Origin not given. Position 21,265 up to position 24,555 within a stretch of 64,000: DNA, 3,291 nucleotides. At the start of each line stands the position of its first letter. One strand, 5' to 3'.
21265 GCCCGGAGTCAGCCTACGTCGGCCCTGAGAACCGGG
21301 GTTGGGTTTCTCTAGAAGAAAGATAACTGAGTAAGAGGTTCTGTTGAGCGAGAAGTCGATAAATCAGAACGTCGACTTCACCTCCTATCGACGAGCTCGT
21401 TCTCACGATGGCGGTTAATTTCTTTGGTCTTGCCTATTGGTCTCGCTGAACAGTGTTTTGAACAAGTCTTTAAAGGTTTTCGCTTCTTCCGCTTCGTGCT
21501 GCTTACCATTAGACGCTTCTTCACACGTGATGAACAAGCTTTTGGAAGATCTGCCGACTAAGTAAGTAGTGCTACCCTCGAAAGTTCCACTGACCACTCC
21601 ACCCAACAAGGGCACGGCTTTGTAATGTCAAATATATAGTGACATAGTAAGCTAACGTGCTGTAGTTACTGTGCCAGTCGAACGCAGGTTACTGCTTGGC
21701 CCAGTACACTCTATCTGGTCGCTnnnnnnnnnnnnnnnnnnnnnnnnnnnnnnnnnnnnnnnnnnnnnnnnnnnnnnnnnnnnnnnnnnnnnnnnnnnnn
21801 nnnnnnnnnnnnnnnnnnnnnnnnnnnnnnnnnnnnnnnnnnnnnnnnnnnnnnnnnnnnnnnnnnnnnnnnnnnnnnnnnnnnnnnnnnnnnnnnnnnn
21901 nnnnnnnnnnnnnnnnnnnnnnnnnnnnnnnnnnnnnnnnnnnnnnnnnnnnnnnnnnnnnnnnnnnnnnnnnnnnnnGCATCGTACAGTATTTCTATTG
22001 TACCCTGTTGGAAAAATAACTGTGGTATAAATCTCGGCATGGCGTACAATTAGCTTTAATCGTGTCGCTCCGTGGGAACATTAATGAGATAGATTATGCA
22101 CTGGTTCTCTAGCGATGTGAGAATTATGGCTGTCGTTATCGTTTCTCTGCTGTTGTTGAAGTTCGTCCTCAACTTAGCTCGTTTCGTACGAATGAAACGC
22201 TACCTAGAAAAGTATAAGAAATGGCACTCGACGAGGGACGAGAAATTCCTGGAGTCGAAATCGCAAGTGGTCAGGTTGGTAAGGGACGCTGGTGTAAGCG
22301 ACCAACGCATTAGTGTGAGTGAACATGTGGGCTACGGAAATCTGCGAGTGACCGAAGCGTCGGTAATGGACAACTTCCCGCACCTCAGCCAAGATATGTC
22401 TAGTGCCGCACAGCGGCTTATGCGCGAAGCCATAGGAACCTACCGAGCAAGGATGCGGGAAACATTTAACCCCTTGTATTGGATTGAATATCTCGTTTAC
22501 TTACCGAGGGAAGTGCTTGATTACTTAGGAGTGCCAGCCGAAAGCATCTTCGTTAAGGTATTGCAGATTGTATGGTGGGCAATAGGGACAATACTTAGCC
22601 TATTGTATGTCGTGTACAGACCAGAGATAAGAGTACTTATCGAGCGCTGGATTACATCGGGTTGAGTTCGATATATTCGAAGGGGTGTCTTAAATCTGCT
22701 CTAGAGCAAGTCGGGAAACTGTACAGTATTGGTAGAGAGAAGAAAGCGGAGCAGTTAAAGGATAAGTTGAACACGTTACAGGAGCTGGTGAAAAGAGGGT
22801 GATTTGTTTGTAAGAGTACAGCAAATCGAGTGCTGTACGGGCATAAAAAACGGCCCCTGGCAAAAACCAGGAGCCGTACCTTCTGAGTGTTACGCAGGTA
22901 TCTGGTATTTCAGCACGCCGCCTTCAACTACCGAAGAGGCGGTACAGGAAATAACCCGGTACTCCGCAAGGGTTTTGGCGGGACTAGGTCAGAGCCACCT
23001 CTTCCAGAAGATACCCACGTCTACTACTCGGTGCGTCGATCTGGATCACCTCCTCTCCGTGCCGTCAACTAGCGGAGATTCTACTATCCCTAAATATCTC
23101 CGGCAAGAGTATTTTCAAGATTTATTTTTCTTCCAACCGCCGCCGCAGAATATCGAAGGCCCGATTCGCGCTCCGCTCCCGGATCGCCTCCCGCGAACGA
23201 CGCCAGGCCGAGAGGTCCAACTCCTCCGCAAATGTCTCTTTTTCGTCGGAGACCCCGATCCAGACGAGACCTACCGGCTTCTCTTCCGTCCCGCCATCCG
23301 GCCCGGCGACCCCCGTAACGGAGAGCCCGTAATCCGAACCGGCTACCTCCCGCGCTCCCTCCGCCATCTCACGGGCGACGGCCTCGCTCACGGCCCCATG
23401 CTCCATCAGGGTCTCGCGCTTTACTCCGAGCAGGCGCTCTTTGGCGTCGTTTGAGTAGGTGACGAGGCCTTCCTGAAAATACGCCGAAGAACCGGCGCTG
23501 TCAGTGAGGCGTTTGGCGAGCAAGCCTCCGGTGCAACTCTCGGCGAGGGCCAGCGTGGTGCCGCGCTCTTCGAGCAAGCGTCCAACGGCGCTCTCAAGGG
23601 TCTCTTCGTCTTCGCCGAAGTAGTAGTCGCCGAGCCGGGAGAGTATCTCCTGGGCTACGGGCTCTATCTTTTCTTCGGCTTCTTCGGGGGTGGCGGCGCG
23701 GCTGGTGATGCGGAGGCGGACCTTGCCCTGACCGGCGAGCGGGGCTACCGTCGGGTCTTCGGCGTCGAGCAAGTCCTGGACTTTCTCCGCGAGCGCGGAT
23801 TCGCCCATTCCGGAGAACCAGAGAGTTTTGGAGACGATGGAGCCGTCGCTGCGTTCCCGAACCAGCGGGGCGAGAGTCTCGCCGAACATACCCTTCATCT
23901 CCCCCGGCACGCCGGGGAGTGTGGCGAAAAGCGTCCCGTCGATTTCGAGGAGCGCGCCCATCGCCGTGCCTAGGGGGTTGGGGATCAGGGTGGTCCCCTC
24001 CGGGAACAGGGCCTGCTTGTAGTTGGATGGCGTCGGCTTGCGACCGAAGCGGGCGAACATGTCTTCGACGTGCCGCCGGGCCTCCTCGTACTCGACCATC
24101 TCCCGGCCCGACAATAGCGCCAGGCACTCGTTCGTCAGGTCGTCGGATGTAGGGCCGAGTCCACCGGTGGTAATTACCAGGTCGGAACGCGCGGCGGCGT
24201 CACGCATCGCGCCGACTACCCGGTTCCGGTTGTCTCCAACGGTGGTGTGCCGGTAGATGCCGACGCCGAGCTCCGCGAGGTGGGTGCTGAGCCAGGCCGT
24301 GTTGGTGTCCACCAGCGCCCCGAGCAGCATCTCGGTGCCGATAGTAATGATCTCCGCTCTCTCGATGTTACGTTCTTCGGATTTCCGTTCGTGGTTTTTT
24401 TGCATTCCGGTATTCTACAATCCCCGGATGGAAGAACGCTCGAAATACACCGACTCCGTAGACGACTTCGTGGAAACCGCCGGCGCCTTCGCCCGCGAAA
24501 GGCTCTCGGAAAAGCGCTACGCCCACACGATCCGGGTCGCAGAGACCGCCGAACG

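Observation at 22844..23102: Structured non-coding element built around the two strands of 16S rRNA helix 45 and the anti-Shine-Dalgarno tail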

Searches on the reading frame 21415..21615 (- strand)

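Call 60: search_protein_families(library=pfam, proteins=[window:21415-21615:-], max_evalue=0.1)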
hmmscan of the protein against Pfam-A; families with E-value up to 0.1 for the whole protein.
window:21415-21615:- (66 aa): 0 families

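Call 61: search_protein_families(library=padloc, proteins=[window:21415-21615:-], max_evalue=0.1)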
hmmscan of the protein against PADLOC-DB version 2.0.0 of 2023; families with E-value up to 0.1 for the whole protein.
window:21415-21615:- (66 aa): 1 family
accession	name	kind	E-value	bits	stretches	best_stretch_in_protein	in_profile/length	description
PDLC04988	PDC-S29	-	2.3e-05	22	1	2-32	186-216/220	-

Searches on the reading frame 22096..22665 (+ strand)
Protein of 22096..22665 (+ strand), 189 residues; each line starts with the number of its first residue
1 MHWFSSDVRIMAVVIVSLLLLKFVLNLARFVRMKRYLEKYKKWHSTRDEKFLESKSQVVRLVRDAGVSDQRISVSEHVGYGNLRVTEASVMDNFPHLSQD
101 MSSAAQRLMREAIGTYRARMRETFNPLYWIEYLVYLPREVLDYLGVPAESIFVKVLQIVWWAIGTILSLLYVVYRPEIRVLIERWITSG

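Call 12: find_encoding_contigs(protein=window:22096-22665:+, flank=10000, max_places=10)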
Protein window:22096-22665:+ (189 aa): 2 contigs read that carry it; 2 places shown.
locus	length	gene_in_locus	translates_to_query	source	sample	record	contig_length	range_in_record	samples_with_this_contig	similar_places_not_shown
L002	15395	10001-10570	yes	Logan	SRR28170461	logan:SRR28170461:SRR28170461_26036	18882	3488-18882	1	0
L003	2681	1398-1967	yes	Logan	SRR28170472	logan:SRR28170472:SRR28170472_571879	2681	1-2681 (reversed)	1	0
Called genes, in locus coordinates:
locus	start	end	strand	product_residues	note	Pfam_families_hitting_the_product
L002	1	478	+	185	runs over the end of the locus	-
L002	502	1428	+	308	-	PF00781:DAGK_cat, PF19279:YegS_C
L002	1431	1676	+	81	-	PF02597:ThiS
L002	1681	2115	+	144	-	PF02391:MoaE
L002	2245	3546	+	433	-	PF04107:GCS2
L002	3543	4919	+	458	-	PF04174:CP_ATPgrasp_1, PF14403:CP_ATPgrasp_2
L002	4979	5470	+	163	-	PF00293:NUDIX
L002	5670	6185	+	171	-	PF02517:Rce1-like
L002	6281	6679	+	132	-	PF03928:HbpS-like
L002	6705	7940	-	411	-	PF12728:HTH_17, PF00285:Citrate_synt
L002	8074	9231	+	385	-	PF00285:Citrate_synt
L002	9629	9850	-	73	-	-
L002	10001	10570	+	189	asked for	-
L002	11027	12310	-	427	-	PF00994:MoCF_biosynth, PF18146:CinA_KH, PF02464:CinA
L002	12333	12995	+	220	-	PF01966:HD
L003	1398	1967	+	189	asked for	-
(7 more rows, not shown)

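Call 60: search_protein_families(library=pfam, proteins=[window:22096-22665:+], max_evalue=0.1)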
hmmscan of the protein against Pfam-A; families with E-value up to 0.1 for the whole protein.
window:22096-22665:+ (189 aa): 2 families
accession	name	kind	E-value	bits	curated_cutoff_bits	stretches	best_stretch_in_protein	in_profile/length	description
PF01130.27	CD36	-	0.03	13.2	26.5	1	119-173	404-461/463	CD36 family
PF16238.11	DUF4897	-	0.04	14.2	28.6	1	32-98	33-95/157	Domain of unknown function (DUF4897)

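Call 61: search_protein_families(library=padloc, proteins=[window:22096-22665:+], max_evalue=0.1)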
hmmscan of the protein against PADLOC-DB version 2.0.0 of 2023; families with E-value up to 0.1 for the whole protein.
window:22096-22665:+ (189 aa): 0 families

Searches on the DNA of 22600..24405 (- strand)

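Call 4: search_rna_families(source=window, start=22600, end=23300, threshold=evalue, max_evalue=10, show_alignments=4)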
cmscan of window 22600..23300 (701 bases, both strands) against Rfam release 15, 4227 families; matches with E-value up to 10: 5.
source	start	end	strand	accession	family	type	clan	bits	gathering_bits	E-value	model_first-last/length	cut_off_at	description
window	22843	22943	-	RF00515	PyrR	Cis-reg;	-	22.3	54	1.2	1-115/115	no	PyrR binding site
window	22695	22759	-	RF04332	Plastid-rpoB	Cis-reg;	-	15.3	45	7.9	1-49/49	no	Plastid-rpoB 5UTR RNA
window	22850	22877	-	RF02621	BSnc120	Gene; sRNA;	-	13.8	114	8.6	42-69/88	no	Brucella sRNA 120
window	22804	22853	+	RF02995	IMES-5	Gene; sRNA;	-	13.2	96.1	9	1-150/150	no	IMES-5 RNA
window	22846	22956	-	RF02345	ar15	Gene; sRNA;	CL00108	13.1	40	6.9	1-112/112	no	Alphaproteobacterial ar15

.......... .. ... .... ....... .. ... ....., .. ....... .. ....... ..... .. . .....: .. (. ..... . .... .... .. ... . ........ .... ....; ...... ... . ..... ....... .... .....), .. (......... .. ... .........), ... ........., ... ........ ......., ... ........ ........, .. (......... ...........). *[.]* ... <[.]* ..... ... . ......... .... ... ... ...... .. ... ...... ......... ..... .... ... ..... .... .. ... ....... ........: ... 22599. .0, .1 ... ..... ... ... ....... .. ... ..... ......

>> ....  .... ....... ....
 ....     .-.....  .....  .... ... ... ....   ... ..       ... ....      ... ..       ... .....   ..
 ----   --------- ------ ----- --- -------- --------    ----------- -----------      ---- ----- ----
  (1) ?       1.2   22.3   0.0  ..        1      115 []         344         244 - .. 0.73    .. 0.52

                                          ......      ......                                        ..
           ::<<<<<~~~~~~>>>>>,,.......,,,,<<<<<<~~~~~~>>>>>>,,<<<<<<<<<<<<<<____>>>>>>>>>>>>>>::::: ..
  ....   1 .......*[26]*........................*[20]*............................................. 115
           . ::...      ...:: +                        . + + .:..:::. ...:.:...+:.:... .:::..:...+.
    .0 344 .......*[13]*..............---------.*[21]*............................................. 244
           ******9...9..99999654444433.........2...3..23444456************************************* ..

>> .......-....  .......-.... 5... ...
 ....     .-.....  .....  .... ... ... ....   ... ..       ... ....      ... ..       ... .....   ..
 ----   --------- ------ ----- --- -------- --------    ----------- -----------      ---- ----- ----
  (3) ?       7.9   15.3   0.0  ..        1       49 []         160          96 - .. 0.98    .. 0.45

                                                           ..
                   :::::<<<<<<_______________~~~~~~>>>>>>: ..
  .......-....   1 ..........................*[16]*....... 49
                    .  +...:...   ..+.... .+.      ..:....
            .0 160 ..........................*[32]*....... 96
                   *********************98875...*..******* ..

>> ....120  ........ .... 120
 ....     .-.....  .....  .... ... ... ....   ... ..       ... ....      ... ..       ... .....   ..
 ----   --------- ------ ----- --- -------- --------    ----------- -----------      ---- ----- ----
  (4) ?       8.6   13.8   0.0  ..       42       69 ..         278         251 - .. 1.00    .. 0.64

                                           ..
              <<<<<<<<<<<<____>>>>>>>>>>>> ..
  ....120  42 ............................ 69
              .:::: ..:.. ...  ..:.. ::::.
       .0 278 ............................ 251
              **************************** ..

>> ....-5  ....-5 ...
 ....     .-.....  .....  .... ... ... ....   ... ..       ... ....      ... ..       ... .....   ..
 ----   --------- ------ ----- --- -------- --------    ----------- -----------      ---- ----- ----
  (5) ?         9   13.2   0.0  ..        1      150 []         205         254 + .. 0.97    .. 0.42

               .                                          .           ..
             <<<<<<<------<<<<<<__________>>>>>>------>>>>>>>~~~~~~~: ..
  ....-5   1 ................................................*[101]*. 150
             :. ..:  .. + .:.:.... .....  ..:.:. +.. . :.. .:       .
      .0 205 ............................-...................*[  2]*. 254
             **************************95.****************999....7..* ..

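Call 15: search_dna_similar(query=window:22840-23110:-, collection=phages, mode=distant, max_evalue=1)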
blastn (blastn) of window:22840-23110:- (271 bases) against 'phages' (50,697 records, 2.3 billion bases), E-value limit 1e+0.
No match.

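Call 16: search_dna_similar(query=window:22840-23110:-, collection=plasmids, mode=distant, max_evalue=1)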
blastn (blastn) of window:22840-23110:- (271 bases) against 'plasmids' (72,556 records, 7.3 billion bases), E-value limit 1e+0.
No match.

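Call 56: search_rna_families(sources=[L004, L005, L006, L007, L008, L018, L022, L023, L024, L025, L026, L027, L029], threshold=gathering)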
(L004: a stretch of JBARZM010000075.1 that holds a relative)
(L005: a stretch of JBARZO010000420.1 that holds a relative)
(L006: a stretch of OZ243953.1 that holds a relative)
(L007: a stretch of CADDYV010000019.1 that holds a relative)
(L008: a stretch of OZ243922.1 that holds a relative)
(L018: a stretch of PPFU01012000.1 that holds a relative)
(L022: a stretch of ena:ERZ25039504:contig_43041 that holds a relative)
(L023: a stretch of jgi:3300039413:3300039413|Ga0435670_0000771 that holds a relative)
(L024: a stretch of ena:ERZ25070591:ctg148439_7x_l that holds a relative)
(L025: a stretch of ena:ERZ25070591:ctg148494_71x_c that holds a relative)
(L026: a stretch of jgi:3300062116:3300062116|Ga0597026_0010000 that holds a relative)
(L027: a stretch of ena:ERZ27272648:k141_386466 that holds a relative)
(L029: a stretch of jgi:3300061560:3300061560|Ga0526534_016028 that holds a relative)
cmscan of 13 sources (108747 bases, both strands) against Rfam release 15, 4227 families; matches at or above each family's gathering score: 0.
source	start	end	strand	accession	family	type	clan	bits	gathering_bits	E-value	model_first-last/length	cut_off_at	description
